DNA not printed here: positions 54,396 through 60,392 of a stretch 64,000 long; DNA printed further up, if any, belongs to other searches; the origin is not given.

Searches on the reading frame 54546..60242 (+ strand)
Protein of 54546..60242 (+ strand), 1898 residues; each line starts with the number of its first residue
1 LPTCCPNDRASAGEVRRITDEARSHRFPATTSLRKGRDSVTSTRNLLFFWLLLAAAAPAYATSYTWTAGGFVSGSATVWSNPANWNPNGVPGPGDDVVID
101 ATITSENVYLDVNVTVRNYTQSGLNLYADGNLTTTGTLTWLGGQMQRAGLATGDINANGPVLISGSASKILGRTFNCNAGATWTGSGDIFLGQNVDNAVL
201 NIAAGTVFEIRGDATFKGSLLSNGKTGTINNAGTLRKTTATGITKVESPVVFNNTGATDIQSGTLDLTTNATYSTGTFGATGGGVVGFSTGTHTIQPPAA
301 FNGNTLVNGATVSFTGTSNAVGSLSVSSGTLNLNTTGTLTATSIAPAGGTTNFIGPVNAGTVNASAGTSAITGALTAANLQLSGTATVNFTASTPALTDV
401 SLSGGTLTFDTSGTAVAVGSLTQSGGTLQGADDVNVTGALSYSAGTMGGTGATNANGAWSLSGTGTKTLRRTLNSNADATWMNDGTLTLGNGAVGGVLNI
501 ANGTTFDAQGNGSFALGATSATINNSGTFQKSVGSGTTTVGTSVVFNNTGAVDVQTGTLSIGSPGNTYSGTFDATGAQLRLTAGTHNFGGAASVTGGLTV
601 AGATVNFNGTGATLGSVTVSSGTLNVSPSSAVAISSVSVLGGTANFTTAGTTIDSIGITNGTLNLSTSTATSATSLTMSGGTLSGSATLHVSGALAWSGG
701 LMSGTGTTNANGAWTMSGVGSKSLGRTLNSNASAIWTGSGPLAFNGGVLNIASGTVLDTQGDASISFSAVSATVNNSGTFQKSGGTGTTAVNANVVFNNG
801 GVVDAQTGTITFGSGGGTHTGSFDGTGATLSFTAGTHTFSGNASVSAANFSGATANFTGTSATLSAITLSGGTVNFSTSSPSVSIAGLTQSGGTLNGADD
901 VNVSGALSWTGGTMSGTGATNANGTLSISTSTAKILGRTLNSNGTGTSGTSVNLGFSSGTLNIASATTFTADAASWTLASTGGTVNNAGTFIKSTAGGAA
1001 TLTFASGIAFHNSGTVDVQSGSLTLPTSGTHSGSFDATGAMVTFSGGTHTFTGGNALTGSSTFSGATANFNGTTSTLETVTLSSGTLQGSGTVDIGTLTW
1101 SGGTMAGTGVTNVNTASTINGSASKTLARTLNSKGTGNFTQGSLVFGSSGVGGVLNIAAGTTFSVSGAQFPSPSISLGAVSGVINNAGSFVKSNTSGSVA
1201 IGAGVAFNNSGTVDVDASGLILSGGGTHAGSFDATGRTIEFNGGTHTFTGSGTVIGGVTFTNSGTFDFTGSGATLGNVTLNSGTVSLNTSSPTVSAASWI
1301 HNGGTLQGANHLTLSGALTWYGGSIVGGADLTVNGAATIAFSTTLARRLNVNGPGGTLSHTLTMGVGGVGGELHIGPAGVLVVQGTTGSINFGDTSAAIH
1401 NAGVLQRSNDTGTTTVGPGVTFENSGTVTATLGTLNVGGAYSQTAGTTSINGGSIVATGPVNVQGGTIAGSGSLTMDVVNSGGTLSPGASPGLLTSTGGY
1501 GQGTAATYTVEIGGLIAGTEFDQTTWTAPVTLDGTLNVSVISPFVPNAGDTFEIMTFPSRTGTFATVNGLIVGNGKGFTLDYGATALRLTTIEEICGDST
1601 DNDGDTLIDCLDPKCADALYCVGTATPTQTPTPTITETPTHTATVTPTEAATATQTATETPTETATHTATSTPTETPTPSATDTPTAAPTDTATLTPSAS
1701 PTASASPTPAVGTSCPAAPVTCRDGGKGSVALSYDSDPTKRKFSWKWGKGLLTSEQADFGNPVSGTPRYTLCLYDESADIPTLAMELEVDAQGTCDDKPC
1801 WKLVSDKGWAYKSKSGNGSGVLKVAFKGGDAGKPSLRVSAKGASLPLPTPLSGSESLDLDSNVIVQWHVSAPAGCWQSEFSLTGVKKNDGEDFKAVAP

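Call 18: search_protein_families(library=pfam, proteins=[window:54546-60242:+], max_evalue=0.001)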
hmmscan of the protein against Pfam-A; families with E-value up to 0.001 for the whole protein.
window:54546-60242:+ (1898 aa): 0 families

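Call 24: search_protein_families(library=ncbifam, proteins=[window:54546-60239:+], max_evalue=0.001)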
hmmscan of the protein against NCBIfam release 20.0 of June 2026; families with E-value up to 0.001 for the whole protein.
window:54546-60239:+ (1898 aa): 1 family
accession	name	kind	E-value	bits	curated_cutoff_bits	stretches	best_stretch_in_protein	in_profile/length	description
NF033662.1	acid_disulf_rpt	repeat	2.7e-07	30.2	41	1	1593-1621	4-32/32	acidic double-disulfide repeat-containing protein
